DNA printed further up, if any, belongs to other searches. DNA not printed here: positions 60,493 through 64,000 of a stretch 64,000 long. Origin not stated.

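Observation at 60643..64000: Giant modular surface protein (at least 1119 aa, open at the window end) missing from the supplied ORF track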

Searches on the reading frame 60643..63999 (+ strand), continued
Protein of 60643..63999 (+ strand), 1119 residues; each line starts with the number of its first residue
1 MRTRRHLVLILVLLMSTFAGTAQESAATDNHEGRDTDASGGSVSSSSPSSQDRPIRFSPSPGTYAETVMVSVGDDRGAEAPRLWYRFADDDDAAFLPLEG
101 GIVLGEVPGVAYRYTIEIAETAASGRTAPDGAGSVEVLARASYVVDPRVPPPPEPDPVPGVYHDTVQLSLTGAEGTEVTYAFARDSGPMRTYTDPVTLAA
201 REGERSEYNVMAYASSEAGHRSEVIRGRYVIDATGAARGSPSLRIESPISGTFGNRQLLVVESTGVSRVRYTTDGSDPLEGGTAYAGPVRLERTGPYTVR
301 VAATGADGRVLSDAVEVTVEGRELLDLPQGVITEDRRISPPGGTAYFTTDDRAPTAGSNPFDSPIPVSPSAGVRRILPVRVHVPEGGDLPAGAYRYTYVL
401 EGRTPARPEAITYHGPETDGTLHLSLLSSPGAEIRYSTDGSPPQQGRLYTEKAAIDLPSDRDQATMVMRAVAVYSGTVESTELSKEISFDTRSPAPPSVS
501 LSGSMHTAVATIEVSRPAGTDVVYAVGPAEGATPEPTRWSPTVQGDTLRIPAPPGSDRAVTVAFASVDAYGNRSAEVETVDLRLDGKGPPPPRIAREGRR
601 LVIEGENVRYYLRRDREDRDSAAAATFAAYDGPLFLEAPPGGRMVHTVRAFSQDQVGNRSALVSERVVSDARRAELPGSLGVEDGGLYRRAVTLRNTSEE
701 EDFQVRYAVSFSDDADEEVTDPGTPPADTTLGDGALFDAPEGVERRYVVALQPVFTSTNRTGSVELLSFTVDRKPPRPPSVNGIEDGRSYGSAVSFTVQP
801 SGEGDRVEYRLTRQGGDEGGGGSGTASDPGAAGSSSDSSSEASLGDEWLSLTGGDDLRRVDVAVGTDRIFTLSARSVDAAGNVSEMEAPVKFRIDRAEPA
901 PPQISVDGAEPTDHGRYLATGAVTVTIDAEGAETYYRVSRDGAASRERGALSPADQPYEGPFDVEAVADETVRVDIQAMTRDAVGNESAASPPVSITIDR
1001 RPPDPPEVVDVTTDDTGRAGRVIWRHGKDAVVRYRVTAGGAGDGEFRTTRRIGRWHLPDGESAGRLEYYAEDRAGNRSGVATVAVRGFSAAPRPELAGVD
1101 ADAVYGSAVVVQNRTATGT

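Call 29: find_encoding_contigs(protein=P0005, flank=10000, max_places=2)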
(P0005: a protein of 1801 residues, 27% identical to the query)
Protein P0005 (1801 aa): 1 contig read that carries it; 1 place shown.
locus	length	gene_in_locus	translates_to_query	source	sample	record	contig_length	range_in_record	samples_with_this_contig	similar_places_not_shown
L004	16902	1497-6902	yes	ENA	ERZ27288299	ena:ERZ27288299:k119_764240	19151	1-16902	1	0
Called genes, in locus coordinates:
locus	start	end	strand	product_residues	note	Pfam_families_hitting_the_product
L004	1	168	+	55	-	?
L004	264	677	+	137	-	PF04519:Bactofilin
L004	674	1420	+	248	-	PF00557:Peptidase_M24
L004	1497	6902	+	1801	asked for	PF13287:Fn3_assoc, PF13290:CHB_HEX_C_1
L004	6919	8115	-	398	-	-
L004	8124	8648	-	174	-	PF27340:TP_0126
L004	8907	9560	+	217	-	-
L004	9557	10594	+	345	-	PF05036:SPOR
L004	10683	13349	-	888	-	PF01368:DHH, PF18663:Pallilysin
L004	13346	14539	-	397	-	PF25084:LbH_EIF2B (weak), PF24894:Hexapep_GlmU (weak)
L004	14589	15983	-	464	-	PF00092:VWA (weak), PF13519:VWA_2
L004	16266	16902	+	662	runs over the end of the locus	PF27473:CfpA_C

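Call 30: find_encoding_contigs(protein=P0006, flank=10000, max_places=2)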
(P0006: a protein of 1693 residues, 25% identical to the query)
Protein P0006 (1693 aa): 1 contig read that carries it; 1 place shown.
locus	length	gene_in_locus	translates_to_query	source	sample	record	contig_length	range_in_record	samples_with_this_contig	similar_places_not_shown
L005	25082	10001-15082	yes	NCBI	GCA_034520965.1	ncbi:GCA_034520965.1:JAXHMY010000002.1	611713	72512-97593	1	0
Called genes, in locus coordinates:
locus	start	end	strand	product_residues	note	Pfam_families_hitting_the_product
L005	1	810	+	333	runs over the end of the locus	PF00044:Gp_dh_N, PF02800:Gp_dh_C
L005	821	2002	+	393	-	PF00162:PGK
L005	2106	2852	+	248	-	PF00121:TIM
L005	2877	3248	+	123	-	PF03840:SecG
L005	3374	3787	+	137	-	-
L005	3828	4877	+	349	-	PF13623:SurA_N_2, PF13624:SurA_N_3, PF09312:SurA_N, PF13145:Rotamase_2, PF13616:Rotamase_3, PF00639:Rotamase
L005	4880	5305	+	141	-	PF01029:NusB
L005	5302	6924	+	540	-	PF14559:TPR_19 (faint)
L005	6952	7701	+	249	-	PF00557:Peptidase_M24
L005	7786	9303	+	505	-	PF00089:Trypsin, PF13365:Trypsin_2, PF00595:PDZ, PF13180:PDZ_2, PF17820:PDZ_6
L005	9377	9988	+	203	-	PF00156:Pribosyltran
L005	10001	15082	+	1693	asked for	PF13287:Fn3_assoc, PF13290:CHB_HEX_C_1, PF07602:DUF1565 (weak), PF12708:Pect-lyase_RHGA_epim (weak), PF22842:Pel9A-like_beta_helix (weak)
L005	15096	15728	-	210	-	-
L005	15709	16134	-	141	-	-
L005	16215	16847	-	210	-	PF27340:TP_0126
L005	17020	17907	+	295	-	PF00763:THF_DHG_CYH, PF02882:THF_DHG_CYH_C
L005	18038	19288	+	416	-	PF01808:AICARFT_IMPCHas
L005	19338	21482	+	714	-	PF03816:LytR_cpsA_psr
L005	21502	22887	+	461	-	PF00919:UPF0004, PF04055:Radical_SAM, PF01938:TRAM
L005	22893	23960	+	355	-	PF05036:SPOR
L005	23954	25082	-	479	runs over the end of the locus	PF18663:Pallilysin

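Call 53: find_homologous_proteins(query=A4, max_evalue=1e-30)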
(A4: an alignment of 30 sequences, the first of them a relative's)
Query A4 (30 sequences) (1828 aa, profile of the alignment): 39 proteins with E <= 1e-30 among 8000 candidates.
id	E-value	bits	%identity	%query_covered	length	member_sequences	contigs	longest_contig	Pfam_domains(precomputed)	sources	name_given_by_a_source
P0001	0.0e+0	1806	100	100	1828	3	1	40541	PF13229.13,PF13287.13,PF13290.14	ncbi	ncbi:MAG: chitobiase/beta-hexosaminidase C-terminal domain-containing protein [Spirochaetaceae bacte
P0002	0.0e+0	1799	68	100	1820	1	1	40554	PF13287.13,PF13290.14,PF22842.4,PF19077.7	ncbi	-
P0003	0.0e+0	1768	48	100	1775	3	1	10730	PF13287.13,PF13290.14,PF19077.7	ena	-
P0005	0.0e+0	1676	28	95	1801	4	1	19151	PF13287.13,PF13290.14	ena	-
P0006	0.0e+0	1070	24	91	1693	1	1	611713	PF12708.13,PF07602.18,PF13287.13,PF13290.14,PF22842.4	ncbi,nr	ncbi:MAG: FN3 associated domain-containing protein [Spirochaetia bacterium]|nr:FN3 associated domain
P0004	4.4e-298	1011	45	62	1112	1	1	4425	PF13287.13,PF13290.14,PF19077.7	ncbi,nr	ncbi:MAG: hypothetical protein GVY29_12835, partial [Spirochaetes bacterium]|nr:hypothetical protein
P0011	1.0e-205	704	27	55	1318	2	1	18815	PF22842.4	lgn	-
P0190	6.7e-150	519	26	18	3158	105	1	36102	PF13287.13,PF18962.8,PF13290.14,PF13860.13,PF03174.20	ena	-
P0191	6.4e-111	390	26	14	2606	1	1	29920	PF13287.13,PF13290.14,PF03174.20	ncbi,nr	ncbi:MAG: chitobiase/beta-hexosaminidase C-terminal domain-containing protein, partial [Candidatus S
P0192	2.3e-110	388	25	22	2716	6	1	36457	PF00801.27,PF13287.13,PF18962.8,PF13290.14,PF03174.20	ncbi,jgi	-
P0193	1.0e-105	373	26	21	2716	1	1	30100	PF00801.27,PF13287.13,PF18962.8,PF13290.14,PF13860.13,PF03174.20,PF18911.7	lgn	-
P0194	1.9e-79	286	27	14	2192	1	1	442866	PF13287.13,PF13290.14,PF22848.3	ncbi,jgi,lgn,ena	jgi:hypothetical protein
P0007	1.4e-68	250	24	16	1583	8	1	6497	PF13895.13,PF13287.13,PF13290.14,PF00027.36,PF03174.20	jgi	jgi:CRP-like cAMP-binding protein/uncharacterized membrane protein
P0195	1.1e-56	210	26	11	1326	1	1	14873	PF13287.13,PF13290.14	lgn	-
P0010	1.5e-55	207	28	8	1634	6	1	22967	PF10096.15,PF22847.3,PF01522.27,PF00251.27,PF13287.13,PF13290.14,PF12245.15,PF04616.21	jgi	-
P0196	3.3e-55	205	26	22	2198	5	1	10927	PF07495.20,PF15418.13,PF22352.3,PF13754.13,PF13750.13,PF24421.2,PF12245.15,PF09136.17,PF19077.7,PF20164.5,PF17936.8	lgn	-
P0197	1.9e-54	203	26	21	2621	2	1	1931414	PF00415.25,PF13287.13,PF13290.14,PF13540.13,PF25384.2,PF03174.20,PF25390.2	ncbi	ncbi:MAG: chitobiase/beta-hexosaminidase C-terminal domain-containing protein [Vicinamibacteria bact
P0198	1.3e-52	197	26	16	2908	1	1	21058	PF01183.27,PF13287.13,PF13290.14,PF18998.7,PF06268.20,PF02368.25,PF08239.18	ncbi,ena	-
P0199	7.4e-49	184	24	25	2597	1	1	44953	PF16820.12,PF00801.27,PF13205.13,PF02415.24,PF13287.13,PF13290.14,PF01835.26,PF18911.7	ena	-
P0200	1.6e-48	183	25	20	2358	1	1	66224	PF18483.9,PF13287.13,PF03388.21,PF13290.14,PF00139.27,PF03174.20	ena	-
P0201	3.1e-46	176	27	10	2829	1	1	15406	PF00415.25,PF13287.13,PF13290.14,PF13540.13,PF25384.2,PF03174.20,PF25390.2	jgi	jgi:alpha-tubulin suppressor-like RCC1 family protein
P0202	5.0e-46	175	27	13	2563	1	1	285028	PF03160.21,PF25788.3,PF22433.4,PF14292.13,PF19077.7,PF17936.8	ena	-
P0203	1.1e-41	161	30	8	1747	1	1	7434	PF07495.20,PF13754.13,PF13750.13,PF24684.2,PF12245.15,PF01436.28,PF08450.19,PF17936.8,PF22352.3,PF24421.2,PF25021.2,PF19077.7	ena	-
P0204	1.7e-40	157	23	12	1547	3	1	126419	PF13287.13,PF18962.8,PF13290.14,PF03174.20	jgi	-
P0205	4.3e-40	155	23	10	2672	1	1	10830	PF13287.13,PF13290.14,PF14870.13,PF15902.13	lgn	-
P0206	3.7e-38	149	24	17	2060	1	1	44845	PF01522.27,PF17957.8,PF13287.13,PF20862.3,PF13290.14,PF12245.15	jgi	jgi:peptidoglycan/xylan/chitin deacetylase (PgdA/CDA1 family)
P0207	4.4e-36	142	27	18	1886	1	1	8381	PF07495.20,PF13750.13,PF00028.24,PF09136.17,PF19077.7,PF17936.8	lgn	-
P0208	1.3e-35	140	30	11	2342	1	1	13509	PF00415.25,PF13287.13,PF13290.14,PF13540.13,PF25384.2,PF03174.20,PF25390.2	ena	-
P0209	4.1e-35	139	26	25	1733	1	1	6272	PF04151.22,PF13287.13,PF13290.14,PF03174.20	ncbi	-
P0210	1.4e-34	137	49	2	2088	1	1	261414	PF00801.27,PF01522.27,PF13287.13,PF13290.14,PF16403.12,PF18911.7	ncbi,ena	-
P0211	2.3e-34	136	35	6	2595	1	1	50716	PF13287.13,PF13290.14,PF01436.28,PF25021.2,PF06739.18,PF08450.19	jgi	jgi:sugar lactone lactonase YvrE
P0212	3.2e-34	136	33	5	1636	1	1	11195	PF13287.13,PF13385.14,PF22618.2,PF13290.14,PF03174.20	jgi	jgi:hypothetical protein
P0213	6.1e-34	135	28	10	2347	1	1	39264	PF22065.3,PF24996.1,PF24681.2,PF13415.13,PF13287.13,PF13290.14,PF24981.2,PF01344.32,PF24507.2,PF22544.3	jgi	jgi:N-acetylneuraminic acid mutarotase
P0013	1.0e-33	134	26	17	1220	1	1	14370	PF13287.13,PF13290.14,PF03174.20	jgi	jgi:hypothetical protein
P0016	1.8e-33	133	26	20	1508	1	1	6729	PF13287.13,PF13290.14,PF03174.20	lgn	-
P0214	3.4e-32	129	30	11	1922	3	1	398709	PF00415.25,PF13287.13,PF13290.14,PF13540.13,PF25384.2,PF03174.20,PF25390.2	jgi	jgi:alpha-tubulin suppressor-like RCC1 family protein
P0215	5.4e-32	129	29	11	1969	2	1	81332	PF00415.25,PF13287.13,PF13290.14,PF13540.13,PF25384.2,PF03174.20,PF25390.2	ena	-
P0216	1.8e-31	127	31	3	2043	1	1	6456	PF07646.22,PF13418.13,PF24681.2,PF13415.13,PF00415.25,PF13287.13,PF24981.2,PF13540.13,PF01344.32,PF25210.2,PF25384.2,PF25390.2,PF07250.18,PF13964.13,PF13205.13,PF13290.14,PF25047.1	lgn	-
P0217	3.2e-31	126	31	6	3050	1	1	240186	PF07731.21,PF13287.13,PF13290.14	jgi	jgi:FtsP/CotA-like multicopper oxidase with cupredoxin domain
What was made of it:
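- Tried and rejected: With the family profile it returned mostly unrelated CHB_HEX_C proteins (call 53).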

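Call 55: predict_structure(alignment_id=A3)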
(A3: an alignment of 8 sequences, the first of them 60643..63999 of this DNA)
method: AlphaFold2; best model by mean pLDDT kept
length: 1119 residues; sequences in the alignment: 8
mean_pLDDT: 71.7   pTM: 0.32
mean pLDDT of the five models: 71.7, 70.8, 70.4, 70.1, 69.1
residues with pLDDT >= 90: 60; 70-90: 677; 50-70: 218; < 50: 164
segments of 3 or more residues with pLDDT < 50: 1-8, 14-53, 123-133, 236-240, 248-252, 322-333, 416-418, 531-537, 617-624, 816-845, 943-948, 1090-1097, 1103-1119
pLDDT, mean of each block of 10 residues (from residue 1): 42 42 25 25 25 66 83 64 77 71 71 85 45 64 85 84 77 80 65 77 74 84 85 53 52 52 62 80 63 69 70 71 44 54 72 75 68 61 66 63 68 60 75 79 78 69 78 65 80 83 76 86 78 51 78 79 83 80 84 83 89 64 65 82 85 84 85 80 83 84 90 85 89 85 91 86 90 85 83 81 79 51 24 25 55 64 79 85 74 84 86 75 85 82 52 75 78 86 82 86 85 79 82 83 73 83 87 84 75 48 46 41
secondary structure, 60 per line:
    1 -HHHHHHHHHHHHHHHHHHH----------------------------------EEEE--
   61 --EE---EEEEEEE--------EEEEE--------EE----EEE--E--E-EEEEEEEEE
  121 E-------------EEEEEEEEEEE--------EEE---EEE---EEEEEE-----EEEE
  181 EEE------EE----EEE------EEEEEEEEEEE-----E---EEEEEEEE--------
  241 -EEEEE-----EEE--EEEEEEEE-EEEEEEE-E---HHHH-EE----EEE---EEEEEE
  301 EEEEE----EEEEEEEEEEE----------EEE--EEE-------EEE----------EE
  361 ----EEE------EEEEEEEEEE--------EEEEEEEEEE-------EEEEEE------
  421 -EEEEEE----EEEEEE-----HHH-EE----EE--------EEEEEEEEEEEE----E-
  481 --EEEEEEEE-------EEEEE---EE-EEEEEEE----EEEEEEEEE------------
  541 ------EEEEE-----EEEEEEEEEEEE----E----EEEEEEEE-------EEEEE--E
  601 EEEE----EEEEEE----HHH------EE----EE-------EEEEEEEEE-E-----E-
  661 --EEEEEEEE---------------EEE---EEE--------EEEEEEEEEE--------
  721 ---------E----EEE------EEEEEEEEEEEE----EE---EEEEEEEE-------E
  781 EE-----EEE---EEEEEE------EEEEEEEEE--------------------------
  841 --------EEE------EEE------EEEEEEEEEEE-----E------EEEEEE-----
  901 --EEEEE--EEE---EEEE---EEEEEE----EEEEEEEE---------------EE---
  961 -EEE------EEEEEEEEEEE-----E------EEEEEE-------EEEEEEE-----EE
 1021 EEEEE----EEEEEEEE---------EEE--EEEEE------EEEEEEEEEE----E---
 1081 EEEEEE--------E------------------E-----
elements in order (helices of 4 or more, strands of 3 or more residues): H2-20 E55-58 E68-74 E83-87 E102-104 E112-121 E135-145 E154-156 E160-162 E166-171 E177-183 E196-198 E205-215 E225-232 E242-246 E252-254 E257-264 E266-272 H278-281 E289-291 E295-305 E310-320 E331-333 E336-338 E346-348 E365-367 E374-383 E392-401 E409-414 E422-427 E432-437 E463-474 E483-490 E498-502 E509-515 E520-528 E547-551 E557-568 E578-585 E593-597 E600-604 E609-614 E643-651 E663-670 E686-688 E692-694 E703-712 E735-737 E744-755 E765-772 E780-782 E788-790 E794-799 E806-814 E849-851 E858-860 E867-877 E890-895 E903-907 E910-912 E916-919 E923-928 E933-940 E962-964 E971-981 E994-999 E1007-1013 E1019-1025 E1030-1037 E1047-1049 E1052-1056 E1063-1072 E1081-1086
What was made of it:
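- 60712..60798 (+): Disordered Ser/Asp-rich linker (aa 24-52). pLDDT about 25 and no secondary structure (call 55)
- The AF2 model is all-β with low-confidence linkers at the predicted boundaries (call 55).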

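Call 59: fold_search(model_id=the predicted structure, library=pdb)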
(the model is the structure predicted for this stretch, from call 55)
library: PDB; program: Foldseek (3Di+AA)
matches with E <= 10: 1729; with E <= 0.001: 273
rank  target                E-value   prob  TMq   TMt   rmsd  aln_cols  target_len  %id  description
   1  9fly_A                1.7e-21  1.00  0.14  0.17  114.9      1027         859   12  CryoEM structure of the base (4151-5009) in the grappling hook protein A (GhpA) in the bacterium Aureispira sp. CCB-QB (released 2024-10-16)
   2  9ba4_A                1.0e-20  1.00  0.12  0.13  60.2      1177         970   11  Full-length cross-linked Contactin 2 (CNTN2) (released 2024-07-17)
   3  8g4l_am               1.0e-16  1.00  0.12  0.12  112.5      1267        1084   13  Cryo-EM structure of the human cardiac myosin filament (released 2023-11-01)
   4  9ozi_A                2.0e-15  1.00  0.14  0.10  77.7      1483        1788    9  Cryo-EM structure of chicken ROS1 in apo-state. This is the complete map and model. (released 2026-02-25)
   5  9pvp                  6.4e-15  1.00  0.13  0.09  75.6      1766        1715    7  Cryo-EM structure of receptor tyrosine kinase ROS1 extracellular domain (released 2026-02-25)
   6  9ijj_4I               1.9e-14  1.00  0.11  0.05  103.9      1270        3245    9  In situ structure of the central apparatus in mouse sperm axoneme. (released 2025-06-04)
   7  9ijj_4H               1.7e-13  1.00  0.12  0.05  120.5      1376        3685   10  In situ structure of the central apparatus in mouse sperm axoneme. (released 2025-06-04)
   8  7r5k_10               2.9e-13  1.00  0.11  0.08  79.0      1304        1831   10  Human nuclear pore complex (constricted) (released 2022-06-22)
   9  9bfp_A                3.3e-12  1.00  0.13  0.14  41.4      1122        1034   11  Cryo-EM structure of Sevenless extracellular domain (monomer) (released 2025-01-29)
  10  8v29_C                3.9e-12  1.00  0.11  0.15  48.6      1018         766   10  Cryo-EM structure of human type I OSM receptor complex: model for full extracellular assembly (released 2024-11-20)
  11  8x80_A                5.3e-12  1.00  0.17  0.23  46.0       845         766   12  Structure of leptin-LepR trimer with a small gap (released 2024-08-07)
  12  9bhx                  1.9e-11  1.00  0.10  0.10  46.8      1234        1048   10  Structure of the extracellular domain of Protein Sevenless (released 2025-01-22)
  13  9ozc_A                3.0e-11  1.00  0.12  0.10  59.3      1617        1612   10  Cryo-EM structure of 1:2:1 ROS1/NEL/NICOL holo-complex, conformation 1. (released 2026-02-25)
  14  7q62_B                4.0e-11  1.00  0.09  0.11  34.4      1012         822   10  Structure of TEV cleaved A2ML1 dimer (A2ML1-TT dimer) (released 2022-04-20)
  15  8qy6_A                4.6e-11  1.00  0.10  0.16  23.6       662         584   12  Structure of interleukin 6 (gp130 P496L mutant). (released 2024-02-21)
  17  9bfq_A                7.8e-11  1.00  0.12  0.13  47.1      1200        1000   10  Cryo-EM structure of Sevenless in complex with Bride of Sevenless (released 2025-01-29)
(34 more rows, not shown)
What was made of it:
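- Foldseek matches it to strings of Ig/FnIII domains, with GhpA of Aureispira best at 1.7e-21 (call 59). There is a weak Foldseek match to the S-layer protein SbsB, 5.7e-8, among many Ig-string hits (call 59).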
